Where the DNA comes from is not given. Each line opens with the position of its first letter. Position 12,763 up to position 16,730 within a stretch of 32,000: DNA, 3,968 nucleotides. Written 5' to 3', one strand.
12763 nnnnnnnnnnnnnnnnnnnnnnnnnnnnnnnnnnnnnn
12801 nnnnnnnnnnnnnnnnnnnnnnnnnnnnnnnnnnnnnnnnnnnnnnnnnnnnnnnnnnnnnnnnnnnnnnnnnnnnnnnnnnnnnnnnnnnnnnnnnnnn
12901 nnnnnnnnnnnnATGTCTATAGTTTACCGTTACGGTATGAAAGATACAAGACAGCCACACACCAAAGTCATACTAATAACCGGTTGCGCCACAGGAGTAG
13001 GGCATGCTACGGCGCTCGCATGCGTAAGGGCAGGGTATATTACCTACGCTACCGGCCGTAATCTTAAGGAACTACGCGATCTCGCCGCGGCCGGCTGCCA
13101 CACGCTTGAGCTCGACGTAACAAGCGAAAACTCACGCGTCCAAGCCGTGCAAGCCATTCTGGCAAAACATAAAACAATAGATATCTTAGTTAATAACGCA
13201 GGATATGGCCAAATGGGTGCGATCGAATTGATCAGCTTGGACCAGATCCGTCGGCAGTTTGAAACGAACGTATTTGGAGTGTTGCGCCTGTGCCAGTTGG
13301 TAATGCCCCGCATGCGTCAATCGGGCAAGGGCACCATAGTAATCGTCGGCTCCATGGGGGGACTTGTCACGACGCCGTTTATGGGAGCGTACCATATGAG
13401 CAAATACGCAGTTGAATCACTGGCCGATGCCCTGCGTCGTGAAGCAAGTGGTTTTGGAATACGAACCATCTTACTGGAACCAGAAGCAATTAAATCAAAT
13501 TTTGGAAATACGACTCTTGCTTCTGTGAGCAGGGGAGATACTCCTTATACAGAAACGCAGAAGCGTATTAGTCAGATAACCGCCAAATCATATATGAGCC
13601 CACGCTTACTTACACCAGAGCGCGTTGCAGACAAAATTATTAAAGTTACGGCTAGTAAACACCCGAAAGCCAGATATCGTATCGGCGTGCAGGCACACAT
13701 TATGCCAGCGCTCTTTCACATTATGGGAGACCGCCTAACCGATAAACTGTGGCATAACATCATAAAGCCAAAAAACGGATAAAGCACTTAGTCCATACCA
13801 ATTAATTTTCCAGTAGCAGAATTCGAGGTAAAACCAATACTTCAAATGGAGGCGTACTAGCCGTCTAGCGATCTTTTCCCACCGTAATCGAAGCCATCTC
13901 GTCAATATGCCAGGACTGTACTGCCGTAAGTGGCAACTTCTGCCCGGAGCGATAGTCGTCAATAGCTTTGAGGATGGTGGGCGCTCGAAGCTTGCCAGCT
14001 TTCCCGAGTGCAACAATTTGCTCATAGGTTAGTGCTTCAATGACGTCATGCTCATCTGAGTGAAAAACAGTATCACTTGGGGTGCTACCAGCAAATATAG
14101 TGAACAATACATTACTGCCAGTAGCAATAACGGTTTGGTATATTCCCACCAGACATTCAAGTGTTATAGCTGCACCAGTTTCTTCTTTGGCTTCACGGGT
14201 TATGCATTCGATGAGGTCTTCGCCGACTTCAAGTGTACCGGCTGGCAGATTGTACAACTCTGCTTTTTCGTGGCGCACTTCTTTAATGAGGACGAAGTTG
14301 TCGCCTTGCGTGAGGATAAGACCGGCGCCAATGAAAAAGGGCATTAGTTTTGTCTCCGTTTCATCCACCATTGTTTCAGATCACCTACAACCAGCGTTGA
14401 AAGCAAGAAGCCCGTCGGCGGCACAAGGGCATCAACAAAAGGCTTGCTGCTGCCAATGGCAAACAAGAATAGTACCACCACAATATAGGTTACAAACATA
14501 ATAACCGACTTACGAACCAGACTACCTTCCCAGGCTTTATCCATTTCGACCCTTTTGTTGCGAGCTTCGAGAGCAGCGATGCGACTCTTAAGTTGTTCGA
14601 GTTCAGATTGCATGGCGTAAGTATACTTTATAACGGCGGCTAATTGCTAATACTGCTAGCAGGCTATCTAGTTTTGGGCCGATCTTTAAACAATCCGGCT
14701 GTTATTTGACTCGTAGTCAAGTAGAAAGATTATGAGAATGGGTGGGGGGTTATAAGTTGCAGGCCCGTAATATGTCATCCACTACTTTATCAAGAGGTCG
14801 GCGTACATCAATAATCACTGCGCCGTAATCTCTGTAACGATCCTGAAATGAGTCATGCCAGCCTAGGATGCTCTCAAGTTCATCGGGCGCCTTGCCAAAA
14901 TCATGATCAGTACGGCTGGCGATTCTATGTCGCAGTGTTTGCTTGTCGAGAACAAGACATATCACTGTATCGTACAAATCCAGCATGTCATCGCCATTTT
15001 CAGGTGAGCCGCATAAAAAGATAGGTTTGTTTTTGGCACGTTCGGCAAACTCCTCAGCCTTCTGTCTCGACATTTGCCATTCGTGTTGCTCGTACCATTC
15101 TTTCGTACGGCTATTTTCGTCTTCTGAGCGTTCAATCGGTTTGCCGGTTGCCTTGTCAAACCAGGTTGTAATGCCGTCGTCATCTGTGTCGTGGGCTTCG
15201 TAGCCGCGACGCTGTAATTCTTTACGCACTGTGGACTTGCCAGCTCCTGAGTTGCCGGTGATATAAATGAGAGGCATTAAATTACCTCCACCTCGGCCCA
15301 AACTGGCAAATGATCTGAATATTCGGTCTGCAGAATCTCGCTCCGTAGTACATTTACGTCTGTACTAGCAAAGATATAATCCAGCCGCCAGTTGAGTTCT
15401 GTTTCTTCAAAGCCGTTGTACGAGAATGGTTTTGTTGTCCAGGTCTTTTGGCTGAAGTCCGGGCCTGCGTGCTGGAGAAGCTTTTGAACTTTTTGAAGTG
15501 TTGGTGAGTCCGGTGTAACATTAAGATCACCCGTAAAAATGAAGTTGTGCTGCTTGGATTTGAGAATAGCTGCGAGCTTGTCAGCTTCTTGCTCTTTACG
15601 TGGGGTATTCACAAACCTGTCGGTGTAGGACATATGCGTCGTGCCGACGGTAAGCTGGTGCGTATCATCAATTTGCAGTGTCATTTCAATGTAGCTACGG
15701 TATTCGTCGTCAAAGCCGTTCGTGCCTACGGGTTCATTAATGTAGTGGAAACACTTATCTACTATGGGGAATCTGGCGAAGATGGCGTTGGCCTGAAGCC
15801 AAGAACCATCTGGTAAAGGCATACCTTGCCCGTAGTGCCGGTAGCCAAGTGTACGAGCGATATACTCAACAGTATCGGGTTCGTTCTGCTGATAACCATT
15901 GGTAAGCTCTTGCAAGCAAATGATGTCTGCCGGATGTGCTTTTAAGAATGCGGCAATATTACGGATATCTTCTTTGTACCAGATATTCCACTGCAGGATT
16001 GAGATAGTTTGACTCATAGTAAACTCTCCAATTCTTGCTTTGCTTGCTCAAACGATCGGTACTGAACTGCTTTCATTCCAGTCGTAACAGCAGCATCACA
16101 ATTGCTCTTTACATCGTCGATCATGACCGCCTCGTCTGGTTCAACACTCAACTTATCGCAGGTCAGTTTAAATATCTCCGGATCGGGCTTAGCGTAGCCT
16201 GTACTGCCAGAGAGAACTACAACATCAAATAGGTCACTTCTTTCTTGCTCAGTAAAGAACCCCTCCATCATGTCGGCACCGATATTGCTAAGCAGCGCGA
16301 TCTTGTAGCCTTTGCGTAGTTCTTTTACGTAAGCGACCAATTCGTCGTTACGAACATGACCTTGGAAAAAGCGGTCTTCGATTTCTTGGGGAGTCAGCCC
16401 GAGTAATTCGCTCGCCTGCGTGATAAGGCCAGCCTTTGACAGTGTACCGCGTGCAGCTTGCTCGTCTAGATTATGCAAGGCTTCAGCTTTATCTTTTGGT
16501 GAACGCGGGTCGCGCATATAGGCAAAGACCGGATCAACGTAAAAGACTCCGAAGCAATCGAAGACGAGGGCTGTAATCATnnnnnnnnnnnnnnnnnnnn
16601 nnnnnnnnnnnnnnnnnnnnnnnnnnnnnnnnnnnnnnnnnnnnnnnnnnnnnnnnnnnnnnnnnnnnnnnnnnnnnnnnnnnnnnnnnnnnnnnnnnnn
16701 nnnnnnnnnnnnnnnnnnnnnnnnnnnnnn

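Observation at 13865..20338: Ten to twelve genes for unrelated small enzymes, almost all joined by start/stop overlaps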

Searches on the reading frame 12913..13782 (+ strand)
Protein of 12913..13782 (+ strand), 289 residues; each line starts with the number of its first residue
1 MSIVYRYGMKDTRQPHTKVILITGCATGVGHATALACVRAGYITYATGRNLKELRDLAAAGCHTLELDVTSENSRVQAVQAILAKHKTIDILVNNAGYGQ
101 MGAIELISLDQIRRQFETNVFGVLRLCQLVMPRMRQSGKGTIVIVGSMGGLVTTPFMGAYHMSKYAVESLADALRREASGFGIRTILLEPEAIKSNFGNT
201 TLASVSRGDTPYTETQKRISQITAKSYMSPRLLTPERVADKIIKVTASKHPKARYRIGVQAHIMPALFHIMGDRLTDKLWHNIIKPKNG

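Call 5: search_protein_families(library=pfam, proteins=[window:12913-13782:+], max_evalue=0.01)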
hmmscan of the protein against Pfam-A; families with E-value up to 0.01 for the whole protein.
window:12913-13782:+ (289 aa): 5 families
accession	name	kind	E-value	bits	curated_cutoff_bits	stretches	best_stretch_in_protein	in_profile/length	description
PF00106.31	adh_short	-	4.4e-42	144.2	26.6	1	18-198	1-187/195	short chain dehydrogenase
PF13561.12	adh_short_C2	-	6e-30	105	27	1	24-197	1-180/236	Enoyl-(Acyl carrier protein) reductase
PF08659.16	KR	-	1.2e-08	35.5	22.6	1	20-177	3-166/180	KR domain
PF01370.27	Epimerase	-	3.8e-05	23.7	20.9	1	20-186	1-165/240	NAD dependent epimerase/dehydratase family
PF08643.16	DUF1776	-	9.7e-05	22.3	25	1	91-186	96-192/294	Fungal family of unknown function (DUF1776)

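Call 14: search_protein_families(library=ncbifam, proteins=[window:12913-13782:+], max_evalue=0.001)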
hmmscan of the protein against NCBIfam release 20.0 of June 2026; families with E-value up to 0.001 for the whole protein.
window:12913-13782:+ (289 aa): 209 families (the best 25 are shown)
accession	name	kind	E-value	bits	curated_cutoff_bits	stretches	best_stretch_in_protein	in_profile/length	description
NF004826.0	PRK06182.1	subfamily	7.6e-82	274.7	305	1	16-283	3-272/274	oxidoreductase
NF004823.0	PRK06179.1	subfamily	5.9e-61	206.3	310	1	16-278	4-261/271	oxidoreductase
NF004284.0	PRK05693.1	equivalog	9.3e-59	199.2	326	1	18-279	2-263/274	SDR family oxidoreductase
NF004824.0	PRK06180.1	subfamily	1e-58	198.7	298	1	16-261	3-250/279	oxidoreductase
NF006114.0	PRK08263.1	subfamily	9.6e-57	192.3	290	1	17-261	3-246/280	short chain dehydrogenase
NF005372.1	PRK06914.1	subfamily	7.5e-56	189.4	320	1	17-280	2-273/279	SDR family oxidoreductase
NF049977.1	KDhSphingRedKdsR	equivalog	1e-55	189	400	1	16-267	2-249/267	3-ketodihydrosphingosine reductase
NF004649.0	PRK05993.1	equivalog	2.2e-53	181.3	387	1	16-280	3-273/277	SDR family oxidoreductase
NF005950.0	PRK08017.1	equivalog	8.7e-49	166.1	326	1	18-280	3-254/256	SDR family oxidoreductase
NF006776.0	PRK09291.1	equivalog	3e-44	151.6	265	1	17-254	2-234/257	SDR family oxidoreductase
NF005065.0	PRK06482.1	equivalog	2.7e-43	148.3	291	1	17-262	2-248/276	SDR family oxidoreductase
NF005878.0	PRK07825.1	subfamily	6.6e-36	124.1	287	1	16-274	8-243/278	short chain dehydrogenase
NF004196.0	PRK05650.1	equivalog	1.8e-34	119.1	297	1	18-247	3-226/272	SDR family oxidoreductase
NF006123.0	PRK08267.1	equivalog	1e-33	116.7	261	1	17-277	2-250/261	SDR family oxidoreductase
NF005672.0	PRK07454.1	equivalog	2.3e-32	112.1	234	1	17-198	6-193/241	SDR family oxidoreductase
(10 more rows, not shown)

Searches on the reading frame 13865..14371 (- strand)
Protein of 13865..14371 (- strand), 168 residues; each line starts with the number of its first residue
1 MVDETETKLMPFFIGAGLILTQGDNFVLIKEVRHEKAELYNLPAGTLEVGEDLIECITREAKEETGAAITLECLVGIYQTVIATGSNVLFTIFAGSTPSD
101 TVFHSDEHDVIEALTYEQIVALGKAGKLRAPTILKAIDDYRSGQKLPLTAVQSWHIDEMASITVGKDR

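Call 4: search_protein_families(library=pfam, proteins=[window:13865-14371:-], max_evalue=0.01)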
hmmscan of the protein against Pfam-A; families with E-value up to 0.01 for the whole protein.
window:13865-14371:- (168 aa): 1 family
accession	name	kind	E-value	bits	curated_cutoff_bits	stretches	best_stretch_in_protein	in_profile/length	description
PF00293.34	NUDIX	-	3.3e-12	47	21.1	1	14-126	4-124/134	NUDIX domain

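Call 13: search_protein_families(library=ncbifam, proteins=[window:13865-14371:-], max_evalue=0.001)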
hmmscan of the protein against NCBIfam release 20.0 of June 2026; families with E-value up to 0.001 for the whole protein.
window:13865-14371:- (168 aa): 6 families
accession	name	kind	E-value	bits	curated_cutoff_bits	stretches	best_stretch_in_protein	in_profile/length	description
NF041652.1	Nud_hyd_Dein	equivalog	7e-10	39.3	200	1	17-130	17-138/152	Nudix hydrolase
NF001299.0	PRK00241.1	equivalog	8.3e-07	28.7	158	1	20-70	142-191/263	NAD(+) diphosphatase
NF003791.0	PRK05379.2-3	equivalog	0.00014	21.2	409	1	10-76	199-265/340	bifunctional nicotinamide-nucleotide adenylyltransferase/Nudix hydroxylase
TIGR00052.1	TIGR00052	subfamily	0.00015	21.4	79.55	1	24-96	57-137/188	nudix-type nucleoside diphosphatase, YffH/AdpP family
TIGR02705.1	nudix_YtkD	equivalog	0.00016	21.3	154.4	1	38-91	45-97/156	RNA deprotection pyrophosphohydrolase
TIGR00586.1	mutt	equivalog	0.00023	21.1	97.9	1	14-68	7-62/129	8-oxo-dGTP diphosphatase MutT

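Call 41: search_solved_structures(query=window:13865-14371:-, max_evalue=0.001)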
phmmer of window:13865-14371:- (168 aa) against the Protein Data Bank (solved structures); distinct sequences matched with E-value up to 0.001: 10.
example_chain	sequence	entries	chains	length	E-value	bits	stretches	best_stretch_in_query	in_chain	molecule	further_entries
2b0v_A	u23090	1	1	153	3.9e-16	62.4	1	17-153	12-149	NUDIX hydrolase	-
3dku_A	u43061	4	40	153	6.3e-11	45.5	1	21-152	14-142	Putative phosphohydrolase | Phosphatase nudJ | Putative Nudix hydrolase ymfB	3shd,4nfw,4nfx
3gg6_A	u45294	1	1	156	4.2e-07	33.1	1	14-79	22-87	Nucleoside diphosphate-linked moiety X motif 18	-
4hvy_A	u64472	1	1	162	3.9e-06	29.9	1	17-80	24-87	Nucleoside diphosphate-linked moiety X motif 18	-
1sjy_A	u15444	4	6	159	1.3e-05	28.2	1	15-130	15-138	MutT/nudix family protein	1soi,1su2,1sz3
2yyh_A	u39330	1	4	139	1.4e-05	28.1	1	20-105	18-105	8-OXO-dGTPase domain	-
1v8i_A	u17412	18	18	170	0.00054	22.9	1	39-116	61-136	ADP-ribose pyrophosphatase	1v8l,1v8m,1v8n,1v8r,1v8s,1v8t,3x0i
2b06_A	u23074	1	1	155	0.00083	22.3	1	38-120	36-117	MutT/nudix family protein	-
3id9_A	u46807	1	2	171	0.00085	22.3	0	19-105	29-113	MutT/NUDIX family protein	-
6ypb_A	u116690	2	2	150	0.00087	22.3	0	18-69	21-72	Geranyl diphosphate phosphohydrolase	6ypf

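Call 68: search_protein_families(library=padloc, proteins=[window:13865-14344:-], max_evalue=0.001)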
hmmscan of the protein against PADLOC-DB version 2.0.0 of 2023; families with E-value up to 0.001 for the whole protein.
window:13865-14344:- (159 aa): 1 family
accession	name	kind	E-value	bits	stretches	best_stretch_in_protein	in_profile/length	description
PDLC04899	PDC-S07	-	1.5e-07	29.1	1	7-110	11-112/135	-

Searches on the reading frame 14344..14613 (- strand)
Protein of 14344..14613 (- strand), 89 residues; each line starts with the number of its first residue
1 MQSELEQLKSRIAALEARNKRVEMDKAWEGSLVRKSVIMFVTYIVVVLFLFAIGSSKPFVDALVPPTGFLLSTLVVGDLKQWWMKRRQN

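Call 4: search_protein_families(library=pfam, proteins=[window:14344-14613:-], max_evalue=0.01)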
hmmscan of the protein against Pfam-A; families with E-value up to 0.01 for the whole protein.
window:14344-14613:- (89 aa): 0 families

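Call 13: search_protein_families(library=ncbifam, proteins=[window:14344-14613:-], max_evalue=0.001)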
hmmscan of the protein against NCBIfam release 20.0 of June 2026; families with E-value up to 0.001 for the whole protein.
window:14344-14613:- (89 aa): 0 families

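Call 54: search_protein_families(library=pfam, proteins=[window:14347-14613:-], max_evalue=1)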
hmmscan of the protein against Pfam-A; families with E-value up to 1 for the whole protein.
seq(89 aa): 2 families
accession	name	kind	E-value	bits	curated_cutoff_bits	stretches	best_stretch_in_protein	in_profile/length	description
PF16326.10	ABC_tran_CTD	-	0.048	14.3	32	1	2-23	7-28/69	ABC transporter C-terminal domain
PF05396.16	Phage_T7_Capsid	-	0.12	13.2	27.1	0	5-45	79-120/188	Phage T7 capsid assembly protein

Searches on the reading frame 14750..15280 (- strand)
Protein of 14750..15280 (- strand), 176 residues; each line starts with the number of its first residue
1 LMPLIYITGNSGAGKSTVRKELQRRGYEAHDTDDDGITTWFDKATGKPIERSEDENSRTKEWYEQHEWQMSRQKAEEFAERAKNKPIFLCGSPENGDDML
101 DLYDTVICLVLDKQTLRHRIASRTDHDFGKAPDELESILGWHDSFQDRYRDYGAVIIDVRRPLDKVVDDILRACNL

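Call 4: search_protein_families(library=pfam, proteins=[window:14750-15280:-], max_evalue=0.01)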
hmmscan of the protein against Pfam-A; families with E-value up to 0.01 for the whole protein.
window:14750-15280:- (176 aa): 8 families
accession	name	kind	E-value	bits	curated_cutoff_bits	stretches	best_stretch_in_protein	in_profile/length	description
PF13238.12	AAA_18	-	4.9e-09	37.2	29.4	1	5-129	1-117/128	AAA domain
PF13521.12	AAA_28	-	0.00017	22.3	27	1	5-88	2-78/164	AAA domain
PF13671.12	AAA_33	-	0.00018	22.3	27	1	4-66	1-59/143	AAA domain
PF13401.12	AAA_22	-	0.0021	18.8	27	1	4-25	7-28/130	AAA domain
PF13191.12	AAA_16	-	0.0032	18.4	32.6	1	3-46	25-75/167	AAA ATPase domain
PF00005.33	ABC_tran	-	0.0042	18.1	25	1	5-87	14-80/137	ABC transporter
PF01712.25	dNK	-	0.0059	16.8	27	0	5-27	1-24/203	Deoxynucleoside kinase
PF01583.26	APS_kinase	-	0.0063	17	21.1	0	4-41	4-45/152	Adenylylsulphate kinase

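Call 13: search_protein_families(library=ncbifam, proteins=[window:14750-15280:-], max_evalue=0.001)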
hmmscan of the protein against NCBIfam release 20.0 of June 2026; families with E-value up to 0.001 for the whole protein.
window:14750-15280:- (176 aa): 3 families
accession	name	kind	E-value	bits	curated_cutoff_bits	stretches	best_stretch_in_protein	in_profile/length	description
NF004861.0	PRK06217.1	equivalog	2.2e-06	27.1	203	1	5-132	4-113/183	hypothetical protein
NF040667.1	hom_kin_desulfo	exception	0.00037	20.4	197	0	5-34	3-33/163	homoserine kinase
NF002988.0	PRK03731.1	equivalog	0.00044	20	161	0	4-34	4-35/174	shikimate kinase AroL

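Call 40: search_solved_structures(query=window:14750-15280:-, max_evalue=0.01)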
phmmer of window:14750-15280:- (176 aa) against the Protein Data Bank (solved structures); distinct sequences matched with E-value up to 0.01: 0.

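Call 68: search_protein_families(library=padloc, proteins=[window:14750-15280:-], max_evalue=0.001)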
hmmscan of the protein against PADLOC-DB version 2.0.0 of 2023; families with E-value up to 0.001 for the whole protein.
window:14750-15280:- (176 aa): 1 family
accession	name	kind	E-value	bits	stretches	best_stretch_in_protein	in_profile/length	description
PDLC02911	VakA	-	0.00053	18.6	0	5-131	5-120/163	-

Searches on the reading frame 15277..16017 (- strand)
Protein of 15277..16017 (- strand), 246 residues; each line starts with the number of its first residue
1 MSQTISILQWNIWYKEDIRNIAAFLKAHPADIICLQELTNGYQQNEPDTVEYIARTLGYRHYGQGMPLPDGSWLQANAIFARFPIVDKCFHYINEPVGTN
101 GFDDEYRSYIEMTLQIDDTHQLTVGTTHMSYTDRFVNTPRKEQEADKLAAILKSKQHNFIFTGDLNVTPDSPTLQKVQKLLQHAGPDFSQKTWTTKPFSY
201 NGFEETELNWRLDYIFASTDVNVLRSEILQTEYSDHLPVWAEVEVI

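Call 4: search_protein_families(library=pfam, proteins=[window:15277-16017:-], max_evalue=0.01)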
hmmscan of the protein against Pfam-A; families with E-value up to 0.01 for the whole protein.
window:15277-16017:- (246 aa): 2 families
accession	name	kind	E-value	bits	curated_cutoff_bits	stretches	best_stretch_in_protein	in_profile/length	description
PF03372.29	Exo_endo_phos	-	8.1e-29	101.3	24.5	1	8-236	1-225/225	Endonuclease/Exonuclease/phosphatase family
PF23226.1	Exo_endo_phos_PGAP2IP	-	1.4e-05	24.9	27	1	20-173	25-166/239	PGAP2IP, C-terminal nuclease-like domain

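Call 13: search_protein_families(library=ncbifam, proteins=[window:15277-16017:-], max_evalue=0.001)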
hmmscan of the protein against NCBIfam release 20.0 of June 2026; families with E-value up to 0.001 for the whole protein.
window:15277-16017:- (246 aa): 5 families
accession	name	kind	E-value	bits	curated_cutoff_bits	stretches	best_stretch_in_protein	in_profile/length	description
NF003842.0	PRK05421.1-4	equivalog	2.1e-10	40.4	144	1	135-245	155-257/259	endonuclease/exonuclease/phosphatase family protein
TIGR00633.1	xth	equivalog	1.2e-09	38.1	99.05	1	21-199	19-184/255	exodeoxyribonuclease III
TIGR00195.1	exoDNase_III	equivalog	7.8e-09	35.5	182.55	1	9-197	5-179/254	exodeoxyribonuclease III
TIGR03395.1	sphingomy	equivalog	1.4e-05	24.7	248.2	1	78-220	96-246/286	sphingomyelin phosphodiesterase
NF003840.0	PRK05421.1-2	equivalog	0.00017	20.8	163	0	138-245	182-280/282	endonuclease/exonuclease/phosphatase family protein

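Call 28: find_encoding_contigs(protein=window:15277-16017:-, flank=10000, max_places=6)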
Protein window:15277-16017:- (246 aa): 5 contigs read that carry it; 3 places shown.
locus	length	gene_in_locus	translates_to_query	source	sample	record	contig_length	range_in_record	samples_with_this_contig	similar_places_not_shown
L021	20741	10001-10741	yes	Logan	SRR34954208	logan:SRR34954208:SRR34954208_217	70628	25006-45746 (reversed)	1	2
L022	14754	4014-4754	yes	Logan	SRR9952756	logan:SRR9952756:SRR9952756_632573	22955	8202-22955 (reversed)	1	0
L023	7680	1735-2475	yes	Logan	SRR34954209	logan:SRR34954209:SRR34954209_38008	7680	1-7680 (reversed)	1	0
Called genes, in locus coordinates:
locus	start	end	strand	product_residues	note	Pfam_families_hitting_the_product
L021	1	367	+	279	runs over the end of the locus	PF12833:HTH_18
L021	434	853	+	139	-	PF00903:Glyoxalase (faint), PF06983:3-dmu-9_3-mt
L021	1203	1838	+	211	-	PF00440:TetR_N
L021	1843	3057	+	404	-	PF00070:Pyr_redox (faint), PF01494:FAD_binding_3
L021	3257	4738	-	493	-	PF02463:SMC_N (faint), PF25199:nSTAND_NTPase5 (faint), PF00005:ABC_tran, PF05729:NACHT (faint), PF13191:AAA_16 (faint), PF13304:AAA_21 (faint), PF12848:ABC_tran_Xtn (weak), PF00005:ABC_tran, +3 more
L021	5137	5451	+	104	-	PF13238:AAA_18 (weak), PF13671:AAA_33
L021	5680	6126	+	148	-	PF00856:SET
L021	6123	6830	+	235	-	PF00856:SET (weak), PF00903:Glyoxalase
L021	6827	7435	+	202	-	PF00004:AAA (weak), PF08433:KTI12 (weak), PF13189:Cytidylate_kin2 (faint), PF13238:AAA_18 (weak), PF13671:AAA_33, PF20720:nSTAND3 (faint), PF01202:SKI (faint), PF13207:AAA_17 (weak)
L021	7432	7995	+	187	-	PF00561:Abhydrolase_1 (faint), PF06821:Ser_hydrolase, PF12697:Abhydrolase_6 (faint), PF02230:Abhydrolase_2 (weak)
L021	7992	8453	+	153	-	PF00383:dCMP_cyt_deam_1, PF14437:MafB19-deam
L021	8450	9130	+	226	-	PF00657:Lipase_GDSL, PF13472:Lipase_GDSL_2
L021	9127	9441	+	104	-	PF07883:Cupin_2 (weak)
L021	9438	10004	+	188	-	PF00702:Hydrolase, PF13419:HAD_2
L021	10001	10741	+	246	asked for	PF03372:Exo_endo_phos, PF23226:Exo_endo_phos_PGAP2IP (weak)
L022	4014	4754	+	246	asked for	PF03372:Exo_endo_phos, PF23226:Exo_endo_phos_PGAP2IP (weak)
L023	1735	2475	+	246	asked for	PF03372:Exo_endo_phos, PF23226:Exo_endo_phos_PGAP2IP (weak)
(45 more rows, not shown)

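Call 39: search_solved_structures(query=window:15277-16017:-, max_evalue=0.001)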
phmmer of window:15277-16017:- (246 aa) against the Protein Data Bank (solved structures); distinct sequences matched with E-value up to 0.001: 0.

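Call 68: search_protein_families(library=padloc, proteins=[window:15277-16017:-], max_evalue=0.001)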
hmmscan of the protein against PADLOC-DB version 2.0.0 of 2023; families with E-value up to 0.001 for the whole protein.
window:15277-16017:- (246 aa): 0 families

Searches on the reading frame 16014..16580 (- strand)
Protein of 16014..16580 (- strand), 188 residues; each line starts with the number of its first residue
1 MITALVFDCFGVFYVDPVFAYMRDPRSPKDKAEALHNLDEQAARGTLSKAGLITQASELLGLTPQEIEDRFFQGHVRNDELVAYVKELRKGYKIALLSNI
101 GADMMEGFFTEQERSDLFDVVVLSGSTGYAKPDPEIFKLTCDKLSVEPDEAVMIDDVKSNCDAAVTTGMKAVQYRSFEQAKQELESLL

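Call 4: search_protein_families(library=pfam, proteins=[window:16014-16580:-], max_evalue=0.01)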
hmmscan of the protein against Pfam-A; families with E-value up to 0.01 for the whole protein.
window:16014-16580:- (188 aa): 3 families
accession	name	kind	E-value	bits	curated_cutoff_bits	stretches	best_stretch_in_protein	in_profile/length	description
PF13419.12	HAD_2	-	4.1e-14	53.5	23.8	1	46-172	48-176/178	Haloacid dehalogenase-like hydrolase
PF00702.32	Hydrolase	-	6.5e-13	49.9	26.4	1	77-156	99-179/191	haloacid dehalogenase-like hydrolase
PF13242.12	Hydrolase_like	-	0.00018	21.8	22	1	130-184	3-58/75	HAD-hyrolase-like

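Call 13: search_protein_families(library=ncbifam, proteins=[window:16014-16580:-], max_evalue=0.001)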
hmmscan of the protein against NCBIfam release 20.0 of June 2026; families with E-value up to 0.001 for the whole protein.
window:16014-16580:- (188 aa): 27 families (the best 25 are shown)
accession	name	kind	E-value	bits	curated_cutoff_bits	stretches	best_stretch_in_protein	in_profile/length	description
TIGR02247.1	HAD-1A3-hyp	subfamily_domain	5e-22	78.7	125.4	1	79-187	97-208/211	epoxide hydrolase N-terminal domain-like phosphatase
TIGR02253.1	CTE7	subfamily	3.1e-17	63.1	169.75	1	82-183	100-203/221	TIGR02253 family HAD-type hydrolase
TIGR01509.1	HAD-SF-IA-v3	subfamily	5.2e-13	49.4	29.4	1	108-173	90-153/154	HAD-IA family hydrolase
TIGR02252.1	DREG-2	subfamily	2.9e-11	43.5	155.2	1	81-172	110-202/203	HAD hydrolase, REG-2-like, family IA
TIGR01428.1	HAD_type_II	equivalog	3.6e-10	40.2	125.4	1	82-172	97-188/197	haloacid dehalogenase type II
NF009695.0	PRK13222.1-2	equivalog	1.9e-09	37.4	225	1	89-172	108-191/226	phosphoglycolate phosphatase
NF009804.0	PRK13288.1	equivalog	2.4e-09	37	218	1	84-171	90-178/215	pyrophosphatase PpaX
TIGR02254.1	YjjG_YfnB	equivalog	2.9e-09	36.7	159.9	1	84-179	105-201/223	YjjG family noncanonical pyrimidine nucleotidase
TIGR02009.1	PGMB-YQAB-SF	subfamily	4.1e-09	36.9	153.35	1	106-173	118-185/186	beta-phosphoglucomutase family hydrolase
TIGR01990.1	bPGM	equivalog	4.6e-09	36.5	189.4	1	110-172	122-184/187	beta-phosphoglucomutase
NF006991.0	PRK09456.1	equivalog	2.3e-08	34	295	1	79-174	87-184/199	glucose-1-phosphatase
TIGR01449.2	PGP_bact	equivalog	7.2e-08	32.2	180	1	87-174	96-184/213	phosphoglycolate phosphatase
TIGR01993.1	Pyr-5-nucltdase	equivalog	8.4e-08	32.2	142.9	1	78-172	86-181/183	pyrimidine 5'-nucleotidase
NF008087.0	PRK10826.1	equivalog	2.8e-07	30.4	191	1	89-180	106-197/222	hexitol phosphatase HxpB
NF006976.0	PRK09449.1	equivalog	3.4e-07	30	183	1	80-181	99-202/225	pyrimidine 5'-nucleotidase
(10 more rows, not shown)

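Call 68: search_protein_families(library=padloc, proteins=[window:16014-16580:-], max_evalue=0.001)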
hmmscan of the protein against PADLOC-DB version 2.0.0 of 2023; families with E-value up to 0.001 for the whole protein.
window:16014-16580:- (188 aa): 0 families
